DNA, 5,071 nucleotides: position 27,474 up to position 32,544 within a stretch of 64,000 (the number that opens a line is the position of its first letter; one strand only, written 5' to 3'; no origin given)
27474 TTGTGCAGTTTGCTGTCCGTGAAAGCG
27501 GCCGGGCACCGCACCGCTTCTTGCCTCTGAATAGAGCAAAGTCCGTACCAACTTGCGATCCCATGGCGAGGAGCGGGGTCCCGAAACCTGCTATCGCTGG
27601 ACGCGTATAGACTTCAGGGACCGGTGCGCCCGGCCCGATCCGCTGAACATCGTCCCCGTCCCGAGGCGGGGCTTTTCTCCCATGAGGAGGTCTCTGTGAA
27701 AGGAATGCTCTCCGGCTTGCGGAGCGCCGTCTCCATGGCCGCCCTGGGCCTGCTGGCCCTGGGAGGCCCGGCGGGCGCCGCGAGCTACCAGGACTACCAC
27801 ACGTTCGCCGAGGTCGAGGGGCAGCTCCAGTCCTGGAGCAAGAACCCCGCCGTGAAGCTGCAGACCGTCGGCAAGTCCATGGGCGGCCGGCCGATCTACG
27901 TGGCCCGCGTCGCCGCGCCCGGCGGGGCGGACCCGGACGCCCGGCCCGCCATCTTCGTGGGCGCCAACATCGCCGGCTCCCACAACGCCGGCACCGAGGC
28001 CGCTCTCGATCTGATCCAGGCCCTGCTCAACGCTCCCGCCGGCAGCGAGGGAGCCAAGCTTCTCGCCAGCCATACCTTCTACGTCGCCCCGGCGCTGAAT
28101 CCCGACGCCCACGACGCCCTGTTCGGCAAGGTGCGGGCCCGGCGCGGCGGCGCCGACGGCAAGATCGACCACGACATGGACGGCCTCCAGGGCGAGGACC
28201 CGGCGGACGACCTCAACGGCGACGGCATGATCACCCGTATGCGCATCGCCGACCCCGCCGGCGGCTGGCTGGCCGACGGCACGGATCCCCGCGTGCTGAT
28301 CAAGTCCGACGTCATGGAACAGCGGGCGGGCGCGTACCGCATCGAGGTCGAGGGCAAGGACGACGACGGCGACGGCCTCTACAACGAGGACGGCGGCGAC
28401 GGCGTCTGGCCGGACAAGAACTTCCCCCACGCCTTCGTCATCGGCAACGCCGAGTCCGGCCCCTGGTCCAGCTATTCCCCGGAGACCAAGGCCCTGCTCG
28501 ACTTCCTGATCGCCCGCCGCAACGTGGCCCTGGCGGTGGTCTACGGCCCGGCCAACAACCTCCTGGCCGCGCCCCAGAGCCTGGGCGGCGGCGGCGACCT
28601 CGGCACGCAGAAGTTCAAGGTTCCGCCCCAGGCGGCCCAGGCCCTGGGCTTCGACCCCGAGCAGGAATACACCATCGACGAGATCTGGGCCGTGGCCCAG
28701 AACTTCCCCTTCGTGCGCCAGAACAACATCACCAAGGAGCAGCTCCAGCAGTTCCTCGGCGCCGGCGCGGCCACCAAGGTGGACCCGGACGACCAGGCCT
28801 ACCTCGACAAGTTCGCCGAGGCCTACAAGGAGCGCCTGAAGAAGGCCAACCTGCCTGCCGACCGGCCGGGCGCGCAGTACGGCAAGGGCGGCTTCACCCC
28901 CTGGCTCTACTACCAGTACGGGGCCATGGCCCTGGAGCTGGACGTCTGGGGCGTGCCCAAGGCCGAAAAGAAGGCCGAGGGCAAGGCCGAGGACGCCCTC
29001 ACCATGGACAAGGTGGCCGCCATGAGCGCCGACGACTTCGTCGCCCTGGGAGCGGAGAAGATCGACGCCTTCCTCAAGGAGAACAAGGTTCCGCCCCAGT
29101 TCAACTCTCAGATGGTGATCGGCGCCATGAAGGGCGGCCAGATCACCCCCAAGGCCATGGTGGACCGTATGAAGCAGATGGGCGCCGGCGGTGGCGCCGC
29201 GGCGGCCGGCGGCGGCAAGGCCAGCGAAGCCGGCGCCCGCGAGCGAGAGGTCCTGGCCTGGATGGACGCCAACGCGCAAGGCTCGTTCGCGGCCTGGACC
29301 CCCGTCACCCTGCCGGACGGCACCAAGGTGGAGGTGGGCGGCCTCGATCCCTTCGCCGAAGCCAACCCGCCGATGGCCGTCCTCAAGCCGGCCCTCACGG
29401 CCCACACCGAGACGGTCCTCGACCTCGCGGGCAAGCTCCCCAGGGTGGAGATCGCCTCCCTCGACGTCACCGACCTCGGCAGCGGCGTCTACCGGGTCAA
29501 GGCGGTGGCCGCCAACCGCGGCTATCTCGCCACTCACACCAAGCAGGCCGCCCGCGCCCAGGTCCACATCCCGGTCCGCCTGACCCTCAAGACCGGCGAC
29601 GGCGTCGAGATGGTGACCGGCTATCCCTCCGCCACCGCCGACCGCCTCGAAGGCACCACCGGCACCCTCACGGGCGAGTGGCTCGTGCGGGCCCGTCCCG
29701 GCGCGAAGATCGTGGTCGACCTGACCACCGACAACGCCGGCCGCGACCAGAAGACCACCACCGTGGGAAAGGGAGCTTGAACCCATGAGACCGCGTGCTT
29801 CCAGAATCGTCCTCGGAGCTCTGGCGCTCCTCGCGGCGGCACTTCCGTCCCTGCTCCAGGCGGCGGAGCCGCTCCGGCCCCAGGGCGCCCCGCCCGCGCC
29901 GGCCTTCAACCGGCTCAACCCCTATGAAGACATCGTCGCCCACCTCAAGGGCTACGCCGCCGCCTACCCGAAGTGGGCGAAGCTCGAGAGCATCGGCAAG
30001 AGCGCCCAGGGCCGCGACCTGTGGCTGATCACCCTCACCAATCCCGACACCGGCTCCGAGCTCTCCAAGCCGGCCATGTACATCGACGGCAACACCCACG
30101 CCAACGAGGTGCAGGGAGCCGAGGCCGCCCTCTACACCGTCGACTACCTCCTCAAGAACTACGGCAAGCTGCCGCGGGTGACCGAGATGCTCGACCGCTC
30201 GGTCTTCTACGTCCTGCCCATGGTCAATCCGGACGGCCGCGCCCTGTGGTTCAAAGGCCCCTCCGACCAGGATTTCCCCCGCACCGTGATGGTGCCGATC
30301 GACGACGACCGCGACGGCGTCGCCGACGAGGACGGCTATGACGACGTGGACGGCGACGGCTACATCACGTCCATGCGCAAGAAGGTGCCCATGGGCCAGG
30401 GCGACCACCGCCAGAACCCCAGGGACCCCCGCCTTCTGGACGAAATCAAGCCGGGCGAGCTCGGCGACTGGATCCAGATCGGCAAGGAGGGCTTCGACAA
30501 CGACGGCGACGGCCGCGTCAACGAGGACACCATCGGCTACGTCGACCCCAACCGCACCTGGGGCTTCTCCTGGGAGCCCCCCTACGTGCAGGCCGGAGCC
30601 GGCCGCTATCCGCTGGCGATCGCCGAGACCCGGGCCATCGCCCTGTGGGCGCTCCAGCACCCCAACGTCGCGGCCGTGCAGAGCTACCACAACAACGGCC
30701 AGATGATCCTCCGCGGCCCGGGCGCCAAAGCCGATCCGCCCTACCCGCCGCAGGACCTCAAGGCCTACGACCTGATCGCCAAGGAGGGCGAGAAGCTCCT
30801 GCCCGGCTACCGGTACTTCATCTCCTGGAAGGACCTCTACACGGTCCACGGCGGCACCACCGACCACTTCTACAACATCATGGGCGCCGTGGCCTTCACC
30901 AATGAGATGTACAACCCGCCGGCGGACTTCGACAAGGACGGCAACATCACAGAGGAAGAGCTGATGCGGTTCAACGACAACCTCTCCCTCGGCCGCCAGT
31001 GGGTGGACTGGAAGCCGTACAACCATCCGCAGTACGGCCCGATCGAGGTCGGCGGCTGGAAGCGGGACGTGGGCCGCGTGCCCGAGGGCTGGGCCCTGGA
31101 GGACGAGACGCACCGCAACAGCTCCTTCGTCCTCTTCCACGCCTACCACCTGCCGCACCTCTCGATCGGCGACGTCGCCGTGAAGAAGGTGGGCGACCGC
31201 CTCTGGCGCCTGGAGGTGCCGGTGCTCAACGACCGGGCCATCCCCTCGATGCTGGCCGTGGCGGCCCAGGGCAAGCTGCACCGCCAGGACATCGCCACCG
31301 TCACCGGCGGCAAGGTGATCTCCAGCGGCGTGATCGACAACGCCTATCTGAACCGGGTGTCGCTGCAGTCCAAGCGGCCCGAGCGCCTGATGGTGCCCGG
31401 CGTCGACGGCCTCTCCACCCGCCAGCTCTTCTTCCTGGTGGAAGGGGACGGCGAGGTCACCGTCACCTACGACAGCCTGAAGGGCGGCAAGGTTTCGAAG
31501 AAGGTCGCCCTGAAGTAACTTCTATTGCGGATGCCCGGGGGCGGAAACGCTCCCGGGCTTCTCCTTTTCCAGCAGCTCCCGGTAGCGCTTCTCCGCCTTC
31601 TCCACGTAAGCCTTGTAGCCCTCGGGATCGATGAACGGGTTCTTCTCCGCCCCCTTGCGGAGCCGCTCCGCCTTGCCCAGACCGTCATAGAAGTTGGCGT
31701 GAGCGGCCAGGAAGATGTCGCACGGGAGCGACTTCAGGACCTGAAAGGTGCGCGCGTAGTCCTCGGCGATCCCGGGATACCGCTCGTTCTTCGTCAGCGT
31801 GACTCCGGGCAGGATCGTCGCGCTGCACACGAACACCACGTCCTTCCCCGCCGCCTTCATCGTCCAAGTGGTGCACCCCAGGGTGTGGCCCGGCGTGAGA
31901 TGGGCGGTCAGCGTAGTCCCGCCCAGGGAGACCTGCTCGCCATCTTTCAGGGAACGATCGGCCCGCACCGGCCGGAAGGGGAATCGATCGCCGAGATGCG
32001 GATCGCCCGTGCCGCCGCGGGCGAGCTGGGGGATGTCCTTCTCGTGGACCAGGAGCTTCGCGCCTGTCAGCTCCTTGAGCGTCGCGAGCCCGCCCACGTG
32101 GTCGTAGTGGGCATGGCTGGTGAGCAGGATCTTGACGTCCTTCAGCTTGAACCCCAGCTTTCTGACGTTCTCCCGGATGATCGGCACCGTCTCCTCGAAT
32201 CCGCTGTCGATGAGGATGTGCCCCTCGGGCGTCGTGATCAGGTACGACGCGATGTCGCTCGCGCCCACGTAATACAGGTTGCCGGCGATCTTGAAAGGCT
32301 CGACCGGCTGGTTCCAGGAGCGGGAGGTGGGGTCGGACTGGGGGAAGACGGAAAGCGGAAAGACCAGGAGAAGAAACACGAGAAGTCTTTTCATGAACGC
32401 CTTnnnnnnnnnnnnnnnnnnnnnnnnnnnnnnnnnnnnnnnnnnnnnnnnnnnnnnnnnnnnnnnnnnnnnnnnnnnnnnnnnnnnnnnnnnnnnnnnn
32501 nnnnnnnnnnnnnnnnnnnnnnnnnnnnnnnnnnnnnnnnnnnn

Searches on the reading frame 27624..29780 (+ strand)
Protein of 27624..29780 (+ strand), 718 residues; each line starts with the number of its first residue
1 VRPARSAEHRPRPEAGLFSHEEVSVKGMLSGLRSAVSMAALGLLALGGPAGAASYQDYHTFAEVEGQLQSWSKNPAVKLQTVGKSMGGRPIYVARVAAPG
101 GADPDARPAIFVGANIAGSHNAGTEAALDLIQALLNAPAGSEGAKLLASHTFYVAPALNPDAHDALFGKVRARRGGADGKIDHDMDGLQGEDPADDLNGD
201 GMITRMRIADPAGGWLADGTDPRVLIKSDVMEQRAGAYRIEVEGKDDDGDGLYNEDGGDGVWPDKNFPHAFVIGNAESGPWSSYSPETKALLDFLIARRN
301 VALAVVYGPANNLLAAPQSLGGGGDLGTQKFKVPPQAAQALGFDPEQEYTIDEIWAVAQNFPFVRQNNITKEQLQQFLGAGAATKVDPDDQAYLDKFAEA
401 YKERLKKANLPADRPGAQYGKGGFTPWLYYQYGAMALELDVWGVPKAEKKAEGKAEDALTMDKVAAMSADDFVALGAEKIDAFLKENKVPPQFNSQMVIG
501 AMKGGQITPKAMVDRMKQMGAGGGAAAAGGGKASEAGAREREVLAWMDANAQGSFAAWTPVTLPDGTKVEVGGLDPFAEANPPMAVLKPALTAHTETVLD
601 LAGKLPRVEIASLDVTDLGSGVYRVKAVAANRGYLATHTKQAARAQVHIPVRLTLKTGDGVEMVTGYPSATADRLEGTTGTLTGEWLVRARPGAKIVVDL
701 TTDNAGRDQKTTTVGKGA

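Call 23: search_protein_families(library=pfam, proteins=[window:27624-29780:+], max_evalue=0.00001)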
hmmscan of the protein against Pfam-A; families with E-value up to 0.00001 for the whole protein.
window:27624-29780:+ (718 aa): 1 family
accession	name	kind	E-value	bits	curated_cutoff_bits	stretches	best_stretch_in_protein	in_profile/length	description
PF00246.29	Peptidase_M14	-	2.3e-15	57.4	21.6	1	76-163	15-103/286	Zinc carboxypeptidase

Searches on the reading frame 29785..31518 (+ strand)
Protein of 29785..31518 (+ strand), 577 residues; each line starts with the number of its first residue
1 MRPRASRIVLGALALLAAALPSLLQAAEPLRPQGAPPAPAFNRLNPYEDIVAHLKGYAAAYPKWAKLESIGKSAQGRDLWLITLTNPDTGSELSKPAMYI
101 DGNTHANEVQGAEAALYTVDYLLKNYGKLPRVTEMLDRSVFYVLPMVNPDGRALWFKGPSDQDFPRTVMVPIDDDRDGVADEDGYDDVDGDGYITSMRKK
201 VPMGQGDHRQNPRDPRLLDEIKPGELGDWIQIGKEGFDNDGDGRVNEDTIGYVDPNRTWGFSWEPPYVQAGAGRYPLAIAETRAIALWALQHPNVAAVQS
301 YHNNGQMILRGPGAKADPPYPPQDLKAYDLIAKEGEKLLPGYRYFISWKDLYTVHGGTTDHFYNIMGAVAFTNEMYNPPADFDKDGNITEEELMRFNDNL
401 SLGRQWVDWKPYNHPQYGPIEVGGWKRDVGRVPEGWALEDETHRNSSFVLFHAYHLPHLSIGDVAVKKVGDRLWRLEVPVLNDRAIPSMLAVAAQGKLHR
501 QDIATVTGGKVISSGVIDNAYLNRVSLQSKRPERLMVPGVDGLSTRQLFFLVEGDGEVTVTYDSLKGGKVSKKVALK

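Call 23: search_protein_families(library=pfam, proteins=[window:29785-31518:+], max_evalue=0.00001)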
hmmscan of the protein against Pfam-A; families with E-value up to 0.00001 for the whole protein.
window:29785-31518:+ (577 aa): 1 family
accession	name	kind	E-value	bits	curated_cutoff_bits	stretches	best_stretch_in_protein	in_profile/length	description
PF00246.29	Peptidase_M14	-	7.3e-42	144.4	21.6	2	50-156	1-107/286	Zinc carboxypeptidase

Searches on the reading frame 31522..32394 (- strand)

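Call 55: search_protein_families(library=pfam, proteins=[window:31522-32394:-], max_evalue=0.00001)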
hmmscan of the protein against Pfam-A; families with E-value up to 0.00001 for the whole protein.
window:31522-32394:- (290 aa): 3 families
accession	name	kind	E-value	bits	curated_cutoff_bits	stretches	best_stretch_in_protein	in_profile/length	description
PF00753.33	Lactamase_B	-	9.2e-26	91.4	22.7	1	47-232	5-196/196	Metallo-beta-lactamase superfamily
PF12706.13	Lactamase_B_2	-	5.5e-09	36.4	27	1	60-185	3-136/200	Beta-lactamase superfamily domain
PF16661.11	Lactamase_B_6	-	1.8e-06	27.9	27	0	57-107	6-56/193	Metallo-beta-lactamase superfamily domain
